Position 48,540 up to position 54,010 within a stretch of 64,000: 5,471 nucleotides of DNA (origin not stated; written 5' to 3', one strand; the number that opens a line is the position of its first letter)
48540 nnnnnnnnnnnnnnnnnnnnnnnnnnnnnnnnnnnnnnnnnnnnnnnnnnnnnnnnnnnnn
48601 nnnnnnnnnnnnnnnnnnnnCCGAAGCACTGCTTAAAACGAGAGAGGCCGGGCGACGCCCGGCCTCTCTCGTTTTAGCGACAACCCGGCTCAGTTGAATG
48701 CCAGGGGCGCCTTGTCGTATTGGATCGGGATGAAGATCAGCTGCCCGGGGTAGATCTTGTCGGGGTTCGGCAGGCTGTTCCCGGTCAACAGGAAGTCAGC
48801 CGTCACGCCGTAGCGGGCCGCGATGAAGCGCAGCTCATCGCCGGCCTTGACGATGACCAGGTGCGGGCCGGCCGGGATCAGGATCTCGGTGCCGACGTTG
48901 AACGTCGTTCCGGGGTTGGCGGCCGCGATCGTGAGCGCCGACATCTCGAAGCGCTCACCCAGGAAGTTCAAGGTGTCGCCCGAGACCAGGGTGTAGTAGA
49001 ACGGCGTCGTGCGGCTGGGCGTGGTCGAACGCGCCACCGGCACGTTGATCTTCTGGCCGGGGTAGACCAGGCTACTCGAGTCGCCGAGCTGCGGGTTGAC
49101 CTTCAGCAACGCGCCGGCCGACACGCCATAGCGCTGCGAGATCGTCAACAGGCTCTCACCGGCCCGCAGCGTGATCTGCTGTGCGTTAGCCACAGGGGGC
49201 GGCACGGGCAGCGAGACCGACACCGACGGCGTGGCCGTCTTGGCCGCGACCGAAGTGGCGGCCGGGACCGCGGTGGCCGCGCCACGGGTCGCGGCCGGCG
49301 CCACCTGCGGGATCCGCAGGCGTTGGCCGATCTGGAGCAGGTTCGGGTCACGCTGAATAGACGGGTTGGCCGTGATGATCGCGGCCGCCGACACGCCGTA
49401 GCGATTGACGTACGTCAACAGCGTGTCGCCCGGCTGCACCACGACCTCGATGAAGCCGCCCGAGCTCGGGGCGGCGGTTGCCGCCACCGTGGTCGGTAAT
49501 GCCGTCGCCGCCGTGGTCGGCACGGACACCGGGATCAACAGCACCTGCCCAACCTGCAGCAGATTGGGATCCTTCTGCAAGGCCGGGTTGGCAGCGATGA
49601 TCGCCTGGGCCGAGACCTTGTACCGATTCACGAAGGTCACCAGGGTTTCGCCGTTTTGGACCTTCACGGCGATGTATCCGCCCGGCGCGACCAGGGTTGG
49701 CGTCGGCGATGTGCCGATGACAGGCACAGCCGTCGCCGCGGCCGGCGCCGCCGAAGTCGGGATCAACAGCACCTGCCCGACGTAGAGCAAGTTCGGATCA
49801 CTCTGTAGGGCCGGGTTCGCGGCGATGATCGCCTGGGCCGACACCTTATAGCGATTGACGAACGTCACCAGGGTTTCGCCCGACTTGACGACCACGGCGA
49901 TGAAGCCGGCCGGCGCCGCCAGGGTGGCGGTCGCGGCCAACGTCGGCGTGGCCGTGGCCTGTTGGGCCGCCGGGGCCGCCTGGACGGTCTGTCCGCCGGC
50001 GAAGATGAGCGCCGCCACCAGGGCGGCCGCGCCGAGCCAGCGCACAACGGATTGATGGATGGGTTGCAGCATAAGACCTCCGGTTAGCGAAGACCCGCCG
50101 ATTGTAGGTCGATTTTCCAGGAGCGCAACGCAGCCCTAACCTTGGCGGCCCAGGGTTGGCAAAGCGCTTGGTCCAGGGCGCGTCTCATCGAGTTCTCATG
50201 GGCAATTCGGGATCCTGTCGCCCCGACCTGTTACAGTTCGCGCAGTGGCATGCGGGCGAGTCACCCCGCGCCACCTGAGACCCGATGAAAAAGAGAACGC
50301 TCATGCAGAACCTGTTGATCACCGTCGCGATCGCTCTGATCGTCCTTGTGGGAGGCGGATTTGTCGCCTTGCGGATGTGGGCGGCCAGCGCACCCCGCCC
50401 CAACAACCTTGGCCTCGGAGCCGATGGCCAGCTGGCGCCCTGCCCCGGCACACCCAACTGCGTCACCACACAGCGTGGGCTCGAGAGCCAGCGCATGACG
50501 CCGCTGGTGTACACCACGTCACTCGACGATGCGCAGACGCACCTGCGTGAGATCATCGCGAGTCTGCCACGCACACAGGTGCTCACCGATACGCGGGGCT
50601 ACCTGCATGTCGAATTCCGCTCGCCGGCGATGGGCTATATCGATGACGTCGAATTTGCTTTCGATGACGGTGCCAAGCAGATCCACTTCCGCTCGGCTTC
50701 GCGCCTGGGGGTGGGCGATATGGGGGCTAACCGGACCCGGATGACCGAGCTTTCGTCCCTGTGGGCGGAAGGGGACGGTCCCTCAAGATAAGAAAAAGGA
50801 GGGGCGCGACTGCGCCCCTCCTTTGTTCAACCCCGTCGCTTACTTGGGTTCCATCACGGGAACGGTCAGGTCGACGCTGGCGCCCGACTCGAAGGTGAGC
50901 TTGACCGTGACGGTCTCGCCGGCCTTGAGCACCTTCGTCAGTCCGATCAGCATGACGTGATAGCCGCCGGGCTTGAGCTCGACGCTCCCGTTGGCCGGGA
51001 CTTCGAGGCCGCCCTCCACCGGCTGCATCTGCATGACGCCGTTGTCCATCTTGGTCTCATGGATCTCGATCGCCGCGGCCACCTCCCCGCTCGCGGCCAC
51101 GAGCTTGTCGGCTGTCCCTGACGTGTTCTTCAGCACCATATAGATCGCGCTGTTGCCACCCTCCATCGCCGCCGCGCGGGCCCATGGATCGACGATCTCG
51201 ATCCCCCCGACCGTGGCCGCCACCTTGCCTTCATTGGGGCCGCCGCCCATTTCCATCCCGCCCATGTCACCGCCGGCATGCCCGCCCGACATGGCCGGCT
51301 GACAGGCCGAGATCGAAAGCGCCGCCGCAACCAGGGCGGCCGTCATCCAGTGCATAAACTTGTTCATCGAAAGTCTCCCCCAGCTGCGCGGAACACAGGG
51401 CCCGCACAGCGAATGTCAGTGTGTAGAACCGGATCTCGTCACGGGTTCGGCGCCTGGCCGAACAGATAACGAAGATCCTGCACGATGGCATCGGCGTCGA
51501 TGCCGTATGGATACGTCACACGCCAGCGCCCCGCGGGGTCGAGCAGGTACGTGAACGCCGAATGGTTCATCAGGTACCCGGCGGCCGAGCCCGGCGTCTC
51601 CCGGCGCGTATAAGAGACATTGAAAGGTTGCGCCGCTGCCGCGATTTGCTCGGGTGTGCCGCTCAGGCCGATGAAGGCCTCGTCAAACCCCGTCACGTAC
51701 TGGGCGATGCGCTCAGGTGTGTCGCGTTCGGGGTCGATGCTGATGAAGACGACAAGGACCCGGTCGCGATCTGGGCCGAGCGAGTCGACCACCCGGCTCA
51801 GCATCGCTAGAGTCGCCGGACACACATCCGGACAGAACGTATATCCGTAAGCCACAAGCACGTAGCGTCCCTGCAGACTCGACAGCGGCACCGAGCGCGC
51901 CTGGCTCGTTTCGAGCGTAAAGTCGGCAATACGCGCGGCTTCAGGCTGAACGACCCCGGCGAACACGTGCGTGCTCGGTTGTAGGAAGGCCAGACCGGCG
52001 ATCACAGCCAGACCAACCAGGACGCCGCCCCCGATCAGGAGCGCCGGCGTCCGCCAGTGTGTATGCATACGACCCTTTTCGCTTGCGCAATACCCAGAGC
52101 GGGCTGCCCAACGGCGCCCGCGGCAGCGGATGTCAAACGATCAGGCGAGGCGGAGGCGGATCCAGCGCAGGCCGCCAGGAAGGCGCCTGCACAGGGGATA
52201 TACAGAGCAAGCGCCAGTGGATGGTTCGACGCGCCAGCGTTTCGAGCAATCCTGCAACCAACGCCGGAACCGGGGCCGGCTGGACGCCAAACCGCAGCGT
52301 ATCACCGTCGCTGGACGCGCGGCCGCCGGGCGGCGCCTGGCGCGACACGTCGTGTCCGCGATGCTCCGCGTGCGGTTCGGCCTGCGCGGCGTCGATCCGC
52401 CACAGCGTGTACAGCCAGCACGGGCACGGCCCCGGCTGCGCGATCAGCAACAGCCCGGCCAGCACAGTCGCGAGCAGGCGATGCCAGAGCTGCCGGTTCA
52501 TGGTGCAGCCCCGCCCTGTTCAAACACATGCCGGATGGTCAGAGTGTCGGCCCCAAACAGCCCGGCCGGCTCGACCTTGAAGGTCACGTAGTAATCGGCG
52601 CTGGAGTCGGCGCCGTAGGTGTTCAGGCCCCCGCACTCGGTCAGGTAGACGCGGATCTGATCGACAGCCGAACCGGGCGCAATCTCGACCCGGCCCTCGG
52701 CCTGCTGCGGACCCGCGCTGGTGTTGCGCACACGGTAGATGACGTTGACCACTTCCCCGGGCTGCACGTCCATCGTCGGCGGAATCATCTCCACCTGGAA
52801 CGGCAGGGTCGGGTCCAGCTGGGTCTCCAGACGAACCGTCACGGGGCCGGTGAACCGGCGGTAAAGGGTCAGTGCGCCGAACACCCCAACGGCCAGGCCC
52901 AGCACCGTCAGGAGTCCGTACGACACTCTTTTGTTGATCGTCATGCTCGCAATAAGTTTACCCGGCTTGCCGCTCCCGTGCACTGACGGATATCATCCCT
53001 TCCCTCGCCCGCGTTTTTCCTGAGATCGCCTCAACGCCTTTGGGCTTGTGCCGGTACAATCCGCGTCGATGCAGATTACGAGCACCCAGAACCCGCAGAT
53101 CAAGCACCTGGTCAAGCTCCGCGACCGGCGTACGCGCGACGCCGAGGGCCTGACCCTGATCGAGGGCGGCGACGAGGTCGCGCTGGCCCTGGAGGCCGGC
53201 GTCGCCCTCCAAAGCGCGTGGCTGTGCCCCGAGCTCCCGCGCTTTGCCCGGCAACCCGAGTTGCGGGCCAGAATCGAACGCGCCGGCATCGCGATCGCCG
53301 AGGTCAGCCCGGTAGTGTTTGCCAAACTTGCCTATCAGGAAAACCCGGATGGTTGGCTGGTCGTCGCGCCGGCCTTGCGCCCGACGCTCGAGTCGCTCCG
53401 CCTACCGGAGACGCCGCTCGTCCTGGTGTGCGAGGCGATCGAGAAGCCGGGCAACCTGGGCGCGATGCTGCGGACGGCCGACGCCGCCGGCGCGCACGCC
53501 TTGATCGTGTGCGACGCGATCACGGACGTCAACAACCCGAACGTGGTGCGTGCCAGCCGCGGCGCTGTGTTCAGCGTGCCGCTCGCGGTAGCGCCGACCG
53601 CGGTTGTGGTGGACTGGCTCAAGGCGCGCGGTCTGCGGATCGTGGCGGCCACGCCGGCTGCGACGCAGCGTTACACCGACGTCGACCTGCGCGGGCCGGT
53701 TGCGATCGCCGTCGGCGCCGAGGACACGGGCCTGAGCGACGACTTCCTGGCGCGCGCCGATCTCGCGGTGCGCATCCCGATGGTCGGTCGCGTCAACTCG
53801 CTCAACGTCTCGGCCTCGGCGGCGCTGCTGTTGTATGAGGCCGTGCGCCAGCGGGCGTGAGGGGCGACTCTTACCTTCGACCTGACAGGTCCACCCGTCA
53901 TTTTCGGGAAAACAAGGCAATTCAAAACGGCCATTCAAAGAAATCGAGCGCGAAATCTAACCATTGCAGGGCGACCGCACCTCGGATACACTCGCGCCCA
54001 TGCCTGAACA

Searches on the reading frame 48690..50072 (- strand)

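Call 14: search_protein_families(library=pfam, proteins=[window:48690-50072:-], max_evalue=0.00001)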
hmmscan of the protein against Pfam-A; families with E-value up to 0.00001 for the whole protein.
window:48690-50072:- (460 aa): 4 families
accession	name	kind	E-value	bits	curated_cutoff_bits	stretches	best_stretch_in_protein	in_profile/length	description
PF01476.26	LysM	-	5.8e-54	180.2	20.9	5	407-449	2-43/43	LysM domain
PF23473.1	LysM3_LYK4_5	-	7.1e-17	61.7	29.3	0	407-449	6-47/48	LYK4/5 LysM3 domain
PF23446.1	LysM1_NFP_LYK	-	3.7e-13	50.6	36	0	307-347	17-56/60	NFP/LYK LysM1 domain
PF22310.2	NMB0315_dom_I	-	4.5e-12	46.6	27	0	209-248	5-46/83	NMB0315-like, domain I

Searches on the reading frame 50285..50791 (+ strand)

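Call 14: search_protein_families(library=pfam, proteins=[window:50285-50791:+], max_evalue=0.00001)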
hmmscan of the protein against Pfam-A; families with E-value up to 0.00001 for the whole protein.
window:50285-50791:+ (168 aa): 1 family
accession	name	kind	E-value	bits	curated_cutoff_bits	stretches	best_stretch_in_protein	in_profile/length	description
PF07386.16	DUF1499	-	1.9e-32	112.5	22.6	1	49-157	1-111/114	Protein of unknown function (DUF1499)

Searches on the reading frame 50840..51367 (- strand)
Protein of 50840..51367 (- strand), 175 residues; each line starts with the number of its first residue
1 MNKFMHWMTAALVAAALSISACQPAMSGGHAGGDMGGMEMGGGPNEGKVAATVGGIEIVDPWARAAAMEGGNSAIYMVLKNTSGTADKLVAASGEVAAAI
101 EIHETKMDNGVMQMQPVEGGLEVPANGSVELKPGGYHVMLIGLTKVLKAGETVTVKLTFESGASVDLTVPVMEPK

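Call 14: search_protein_families(library=pfam, proteins=[window:50840-51367:-], max_evalue=0.00001)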
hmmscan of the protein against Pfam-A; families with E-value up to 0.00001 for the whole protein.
window:50840-51367:- (175 aa): 1 family
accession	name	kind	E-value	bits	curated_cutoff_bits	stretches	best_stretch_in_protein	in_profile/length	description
PF04314.18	PCuAC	-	7.1e-40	135.7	29.4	1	59-166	2-108/109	Copper chaperone PCu(A)C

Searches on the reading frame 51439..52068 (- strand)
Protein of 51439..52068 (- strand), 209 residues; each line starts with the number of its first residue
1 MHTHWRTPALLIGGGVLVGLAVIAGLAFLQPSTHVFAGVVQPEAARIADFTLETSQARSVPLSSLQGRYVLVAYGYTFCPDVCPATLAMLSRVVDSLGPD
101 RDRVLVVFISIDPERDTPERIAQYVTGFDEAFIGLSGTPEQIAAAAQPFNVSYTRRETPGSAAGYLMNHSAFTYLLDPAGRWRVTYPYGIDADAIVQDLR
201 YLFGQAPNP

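Call 14: search_protein_families(library=pfam, proteins=[window:51439-52068:-], max_evalue=0.00001)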
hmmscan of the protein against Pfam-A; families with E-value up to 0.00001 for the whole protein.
window:51439-52068:- (209 aa): 2 families
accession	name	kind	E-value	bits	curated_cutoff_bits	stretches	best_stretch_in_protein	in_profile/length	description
PF02630.20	SCO1-SenC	-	1.8e-41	141.7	22.8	1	48-181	2-133/134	SCO1/SenC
PF00578.27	AhpC-TSA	-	9.6e-06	26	26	0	46-124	4-80/124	AhpC/TSA family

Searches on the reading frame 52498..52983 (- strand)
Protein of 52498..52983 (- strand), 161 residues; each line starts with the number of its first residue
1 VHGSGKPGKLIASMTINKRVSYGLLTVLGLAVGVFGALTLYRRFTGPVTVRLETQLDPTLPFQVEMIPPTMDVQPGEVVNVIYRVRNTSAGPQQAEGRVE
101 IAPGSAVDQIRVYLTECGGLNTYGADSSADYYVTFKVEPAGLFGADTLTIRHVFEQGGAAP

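Call 14: search_protein_families(library=pfam, proteins=[window:52498-52983:-], max_evalue=0.00001)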
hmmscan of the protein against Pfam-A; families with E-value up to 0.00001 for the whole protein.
window:52498-52983:- (161 aa): 1 family
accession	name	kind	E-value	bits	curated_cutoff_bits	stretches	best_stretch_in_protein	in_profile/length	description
PF04442.19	CtaG_Cox11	-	2e-06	28.4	25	1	47-139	34-126/148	Cytochrome c oxidase assembly protein CtaG/Cox11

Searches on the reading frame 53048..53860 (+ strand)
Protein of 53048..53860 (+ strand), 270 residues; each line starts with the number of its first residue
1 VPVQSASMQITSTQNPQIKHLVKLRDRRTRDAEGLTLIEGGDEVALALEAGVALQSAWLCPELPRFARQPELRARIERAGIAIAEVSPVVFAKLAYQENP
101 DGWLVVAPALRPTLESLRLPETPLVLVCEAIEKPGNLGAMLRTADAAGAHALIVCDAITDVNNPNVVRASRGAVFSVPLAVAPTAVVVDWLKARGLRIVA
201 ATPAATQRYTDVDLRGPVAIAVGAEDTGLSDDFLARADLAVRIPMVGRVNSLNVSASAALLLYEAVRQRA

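Call 14: search_protein_families(library=pfam, proteins=[window:53048-53860:+], max_evalue=0.00001)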
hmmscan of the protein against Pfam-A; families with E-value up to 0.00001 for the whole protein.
window:53048-53860:+ (270 aa): 2 families
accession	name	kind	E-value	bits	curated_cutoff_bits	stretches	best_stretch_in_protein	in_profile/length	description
PF00588.24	SpoU_methylase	-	8.9e-36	123.5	29.7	1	124-263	2-142/142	SpoU rRNA Methylase family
PF22435.1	MRM3-like_sub_bind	-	5.4e-17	62.4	27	1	15-104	1-83/84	MRM3-like substrate binding domain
